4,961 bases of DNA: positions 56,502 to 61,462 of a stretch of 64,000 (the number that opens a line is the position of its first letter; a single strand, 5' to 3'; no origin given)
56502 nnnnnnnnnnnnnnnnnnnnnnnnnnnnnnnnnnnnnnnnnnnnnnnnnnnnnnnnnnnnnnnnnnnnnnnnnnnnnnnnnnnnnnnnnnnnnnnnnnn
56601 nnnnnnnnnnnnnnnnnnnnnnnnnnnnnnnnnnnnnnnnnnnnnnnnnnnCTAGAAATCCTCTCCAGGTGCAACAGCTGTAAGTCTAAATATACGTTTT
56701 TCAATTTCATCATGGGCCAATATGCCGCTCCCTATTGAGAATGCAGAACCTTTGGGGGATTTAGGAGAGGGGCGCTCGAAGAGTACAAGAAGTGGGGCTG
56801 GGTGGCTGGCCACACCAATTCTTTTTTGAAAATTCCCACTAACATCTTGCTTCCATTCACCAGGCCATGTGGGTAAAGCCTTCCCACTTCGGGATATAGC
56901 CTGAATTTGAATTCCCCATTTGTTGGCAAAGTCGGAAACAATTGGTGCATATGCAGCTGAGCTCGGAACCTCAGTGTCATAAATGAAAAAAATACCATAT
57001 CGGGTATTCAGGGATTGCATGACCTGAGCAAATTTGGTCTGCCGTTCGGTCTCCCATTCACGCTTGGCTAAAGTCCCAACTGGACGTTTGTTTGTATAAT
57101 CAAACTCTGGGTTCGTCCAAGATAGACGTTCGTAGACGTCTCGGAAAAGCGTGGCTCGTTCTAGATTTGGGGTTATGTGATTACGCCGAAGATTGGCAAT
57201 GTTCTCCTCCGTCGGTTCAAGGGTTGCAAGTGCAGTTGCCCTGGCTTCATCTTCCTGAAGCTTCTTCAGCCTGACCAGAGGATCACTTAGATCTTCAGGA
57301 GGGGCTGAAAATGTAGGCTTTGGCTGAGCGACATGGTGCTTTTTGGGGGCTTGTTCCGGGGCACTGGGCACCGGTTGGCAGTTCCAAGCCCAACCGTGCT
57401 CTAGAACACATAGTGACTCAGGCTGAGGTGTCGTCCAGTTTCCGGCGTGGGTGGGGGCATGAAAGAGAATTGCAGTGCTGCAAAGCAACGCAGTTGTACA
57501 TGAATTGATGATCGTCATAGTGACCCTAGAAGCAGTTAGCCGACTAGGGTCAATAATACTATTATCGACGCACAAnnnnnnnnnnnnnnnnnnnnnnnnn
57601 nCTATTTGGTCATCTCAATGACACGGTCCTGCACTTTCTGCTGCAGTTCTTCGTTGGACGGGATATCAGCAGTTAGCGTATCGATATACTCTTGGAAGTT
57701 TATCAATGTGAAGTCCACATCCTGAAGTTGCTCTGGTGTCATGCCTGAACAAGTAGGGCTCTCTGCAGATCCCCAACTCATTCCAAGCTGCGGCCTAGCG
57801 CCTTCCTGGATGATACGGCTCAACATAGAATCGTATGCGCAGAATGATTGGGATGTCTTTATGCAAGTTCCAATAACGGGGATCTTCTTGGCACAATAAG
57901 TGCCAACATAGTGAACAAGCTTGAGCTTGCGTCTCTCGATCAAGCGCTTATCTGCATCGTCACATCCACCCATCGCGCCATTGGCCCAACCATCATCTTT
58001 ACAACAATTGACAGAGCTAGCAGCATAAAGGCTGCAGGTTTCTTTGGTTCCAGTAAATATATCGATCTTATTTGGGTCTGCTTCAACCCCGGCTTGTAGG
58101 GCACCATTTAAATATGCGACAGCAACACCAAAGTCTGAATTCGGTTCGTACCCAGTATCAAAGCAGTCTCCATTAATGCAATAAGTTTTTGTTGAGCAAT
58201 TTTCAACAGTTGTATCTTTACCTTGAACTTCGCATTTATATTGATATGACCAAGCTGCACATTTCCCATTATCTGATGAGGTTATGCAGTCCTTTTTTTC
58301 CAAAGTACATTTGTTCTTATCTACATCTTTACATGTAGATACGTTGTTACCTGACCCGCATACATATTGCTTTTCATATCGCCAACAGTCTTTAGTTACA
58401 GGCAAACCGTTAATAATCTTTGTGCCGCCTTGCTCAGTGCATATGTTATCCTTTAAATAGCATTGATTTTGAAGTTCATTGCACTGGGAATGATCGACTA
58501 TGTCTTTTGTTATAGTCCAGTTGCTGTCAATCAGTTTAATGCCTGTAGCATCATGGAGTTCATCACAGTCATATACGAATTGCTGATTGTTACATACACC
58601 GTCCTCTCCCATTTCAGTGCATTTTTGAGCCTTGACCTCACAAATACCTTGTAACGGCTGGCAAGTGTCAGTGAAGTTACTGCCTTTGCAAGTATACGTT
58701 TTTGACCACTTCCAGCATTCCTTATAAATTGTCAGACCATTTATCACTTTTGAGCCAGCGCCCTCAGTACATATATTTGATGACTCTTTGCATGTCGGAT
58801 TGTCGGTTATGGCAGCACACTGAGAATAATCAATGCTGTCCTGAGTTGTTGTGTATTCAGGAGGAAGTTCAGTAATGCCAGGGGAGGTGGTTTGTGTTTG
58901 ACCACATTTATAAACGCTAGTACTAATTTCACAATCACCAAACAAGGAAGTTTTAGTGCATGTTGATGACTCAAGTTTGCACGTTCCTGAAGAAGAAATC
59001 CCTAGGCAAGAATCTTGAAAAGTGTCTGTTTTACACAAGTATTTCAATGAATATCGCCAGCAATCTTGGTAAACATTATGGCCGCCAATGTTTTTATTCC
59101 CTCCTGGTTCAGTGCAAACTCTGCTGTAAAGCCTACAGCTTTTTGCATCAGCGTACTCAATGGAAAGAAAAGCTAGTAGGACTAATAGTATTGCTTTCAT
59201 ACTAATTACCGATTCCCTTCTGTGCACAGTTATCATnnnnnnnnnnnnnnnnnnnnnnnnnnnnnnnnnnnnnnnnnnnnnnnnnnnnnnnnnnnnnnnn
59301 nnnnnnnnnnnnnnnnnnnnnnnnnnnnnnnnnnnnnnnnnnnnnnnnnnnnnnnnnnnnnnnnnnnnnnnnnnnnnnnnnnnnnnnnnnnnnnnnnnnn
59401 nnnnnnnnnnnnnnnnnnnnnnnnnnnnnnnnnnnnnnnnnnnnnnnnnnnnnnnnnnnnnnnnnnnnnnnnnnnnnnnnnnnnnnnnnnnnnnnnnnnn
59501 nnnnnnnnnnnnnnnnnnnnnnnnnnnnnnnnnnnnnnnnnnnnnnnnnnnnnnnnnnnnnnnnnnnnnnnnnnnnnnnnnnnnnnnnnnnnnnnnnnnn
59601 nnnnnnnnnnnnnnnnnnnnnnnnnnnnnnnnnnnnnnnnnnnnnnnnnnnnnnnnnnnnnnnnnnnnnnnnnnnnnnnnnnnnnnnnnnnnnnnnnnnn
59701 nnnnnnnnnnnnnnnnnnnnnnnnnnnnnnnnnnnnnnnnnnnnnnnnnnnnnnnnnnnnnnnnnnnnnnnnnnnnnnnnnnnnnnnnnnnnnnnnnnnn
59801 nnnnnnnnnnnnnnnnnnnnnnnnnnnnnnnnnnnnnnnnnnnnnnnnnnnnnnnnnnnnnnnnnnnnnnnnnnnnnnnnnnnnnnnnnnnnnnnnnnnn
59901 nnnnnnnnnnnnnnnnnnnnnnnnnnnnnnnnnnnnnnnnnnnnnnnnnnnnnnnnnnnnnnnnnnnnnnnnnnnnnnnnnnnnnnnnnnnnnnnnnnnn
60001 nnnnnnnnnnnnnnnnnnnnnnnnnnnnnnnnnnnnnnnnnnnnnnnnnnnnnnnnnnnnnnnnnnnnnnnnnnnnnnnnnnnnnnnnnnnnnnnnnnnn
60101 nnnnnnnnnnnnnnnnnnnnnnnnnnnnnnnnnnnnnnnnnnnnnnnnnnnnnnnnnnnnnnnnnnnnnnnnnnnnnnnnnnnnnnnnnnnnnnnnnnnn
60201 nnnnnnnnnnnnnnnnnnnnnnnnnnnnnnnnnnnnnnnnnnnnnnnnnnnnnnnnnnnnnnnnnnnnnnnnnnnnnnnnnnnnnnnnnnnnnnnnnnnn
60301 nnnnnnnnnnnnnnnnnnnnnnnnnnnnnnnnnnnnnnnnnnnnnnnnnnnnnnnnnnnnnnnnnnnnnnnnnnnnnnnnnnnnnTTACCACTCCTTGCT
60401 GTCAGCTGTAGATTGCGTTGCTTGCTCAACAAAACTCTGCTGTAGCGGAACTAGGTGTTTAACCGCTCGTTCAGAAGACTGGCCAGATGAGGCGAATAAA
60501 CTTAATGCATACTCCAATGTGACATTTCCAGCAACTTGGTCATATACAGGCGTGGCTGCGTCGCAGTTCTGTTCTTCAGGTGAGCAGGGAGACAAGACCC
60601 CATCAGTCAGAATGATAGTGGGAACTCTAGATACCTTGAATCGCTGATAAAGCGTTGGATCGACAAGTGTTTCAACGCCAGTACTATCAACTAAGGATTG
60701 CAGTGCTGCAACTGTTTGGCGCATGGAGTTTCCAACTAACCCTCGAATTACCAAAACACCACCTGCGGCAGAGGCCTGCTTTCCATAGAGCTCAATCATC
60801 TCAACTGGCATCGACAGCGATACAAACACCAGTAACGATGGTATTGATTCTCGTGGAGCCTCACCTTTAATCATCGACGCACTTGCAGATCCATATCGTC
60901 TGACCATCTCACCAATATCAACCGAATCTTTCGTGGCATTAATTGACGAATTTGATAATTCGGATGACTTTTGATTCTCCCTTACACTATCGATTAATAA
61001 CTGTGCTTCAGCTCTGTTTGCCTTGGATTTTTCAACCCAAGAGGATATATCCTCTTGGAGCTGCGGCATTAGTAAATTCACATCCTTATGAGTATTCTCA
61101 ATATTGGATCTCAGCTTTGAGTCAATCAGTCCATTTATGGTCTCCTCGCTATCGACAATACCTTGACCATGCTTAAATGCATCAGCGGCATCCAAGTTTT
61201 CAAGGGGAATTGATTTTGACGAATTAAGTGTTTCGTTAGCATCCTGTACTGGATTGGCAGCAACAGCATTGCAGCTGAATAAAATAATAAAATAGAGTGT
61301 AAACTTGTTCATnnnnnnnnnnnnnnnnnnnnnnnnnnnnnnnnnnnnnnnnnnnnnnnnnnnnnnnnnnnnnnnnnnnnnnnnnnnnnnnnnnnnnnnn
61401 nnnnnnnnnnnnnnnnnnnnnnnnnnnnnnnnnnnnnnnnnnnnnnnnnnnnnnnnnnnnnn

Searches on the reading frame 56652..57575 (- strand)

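Call 43: search_protein_families(library=pfam, proteins=[window:56652-57575:-], max_evalue=0.00001)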
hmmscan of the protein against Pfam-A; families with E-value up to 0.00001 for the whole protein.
window:56652-57575:- (307 aa): 1 family
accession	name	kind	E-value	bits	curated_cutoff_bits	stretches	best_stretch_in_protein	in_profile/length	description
PF13728.12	TraF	-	7.3e-37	127.8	23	1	61-296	1-224/224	F plasmid transfer operon protein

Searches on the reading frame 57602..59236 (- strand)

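Call 43: search_protein_families(library=pfam, proteins=[window:57602-59236:-], max_evalue=0.00001)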
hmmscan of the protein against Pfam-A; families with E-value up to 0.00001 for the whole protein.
window:57602-59236:- (544 aa): 1 family
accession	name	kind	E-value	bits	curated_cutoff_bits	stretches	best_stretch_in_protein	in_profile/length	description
PF06986.16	F_T4SS_TraN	-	1.1e-92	310.5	23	3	259-500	1-240/240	F-type Type IV secretion system, TraN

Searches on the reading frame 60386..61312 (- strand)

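Call 43: search_protein_families(library=pfam, proteins=[window:60386-61312:-], max_evalue=0.00001)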
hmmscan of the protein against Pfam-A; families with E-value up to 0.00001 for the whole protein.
window:60386-61312:- (308 aa): 1 family
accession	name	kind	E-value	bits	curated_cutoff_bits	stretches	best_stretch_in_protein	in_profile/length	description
PF09673.15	TrbC_Ftype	-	3e-27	95.3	24.2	1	162-271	1-109/111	Type-F conjugative transfer system pilin assembly protein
